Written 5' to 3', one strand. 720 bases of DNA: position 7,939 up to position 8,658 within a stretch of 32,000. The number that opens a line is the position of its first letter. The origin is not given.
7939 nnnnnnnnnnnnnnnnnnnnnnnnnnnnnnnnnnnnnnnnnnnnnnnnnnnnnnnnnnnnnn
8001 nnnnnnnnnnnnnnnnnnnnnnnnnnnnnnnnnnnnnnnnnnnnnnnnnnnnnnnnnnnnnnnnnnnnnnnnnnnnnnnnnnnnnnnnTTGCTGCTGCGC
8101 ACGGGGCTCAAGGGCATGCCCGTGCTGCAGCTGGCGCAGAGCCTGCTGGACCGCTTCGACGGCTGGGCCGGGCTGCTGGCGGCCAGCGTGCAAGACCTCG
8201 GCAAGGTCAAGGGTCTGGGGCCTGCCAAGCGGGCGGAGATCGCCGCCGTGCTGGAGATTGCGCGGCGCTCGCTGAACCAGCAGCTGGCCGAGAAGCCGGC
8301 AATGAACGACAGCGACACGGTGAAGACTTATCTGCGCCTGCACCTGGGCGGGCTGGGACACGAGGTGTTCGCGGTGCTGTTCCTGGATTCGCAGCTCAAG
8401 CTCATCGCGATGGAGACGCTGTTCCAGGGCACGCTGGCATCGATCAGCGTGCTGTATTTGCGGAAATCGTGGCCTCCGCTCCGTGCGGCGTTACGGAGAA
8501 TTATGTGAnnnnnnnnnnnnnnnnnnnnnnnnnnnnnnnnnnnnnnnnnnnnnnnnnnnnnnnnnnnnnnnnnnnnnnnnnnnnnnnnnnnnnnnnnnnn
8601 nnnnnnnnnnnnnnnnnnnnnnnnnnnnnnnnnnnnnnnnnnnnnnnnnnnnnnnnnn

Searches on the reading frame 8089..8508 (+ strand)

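Call 53: search_protein_families(library=pfam, proteins=[window:8089-8508:+], max_evalue=0.1)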
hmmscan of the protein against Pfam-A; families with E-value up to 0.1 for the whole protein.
window:8089-8508:+ (139 aa): 4 families
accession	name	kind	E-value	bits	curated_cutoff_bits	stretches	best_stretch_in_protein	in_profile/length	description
PF20582.4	UPF0758_N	-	1.7e-09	38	27.1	1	2-48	31-76/77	UPF0758 N-terminal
PF04002.20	RadC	-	9.4e-08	32.5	22.1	1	73-121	2-50/121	RadC-like JAB domain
PF00633.29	HHH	-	0.01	16.1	24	1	28-53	4-29/30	Helix-hairpin-helix motif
PF14520.12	HHH_5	-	0.074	14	27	0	15-47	14-47/57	Helix-hairpin-helix domain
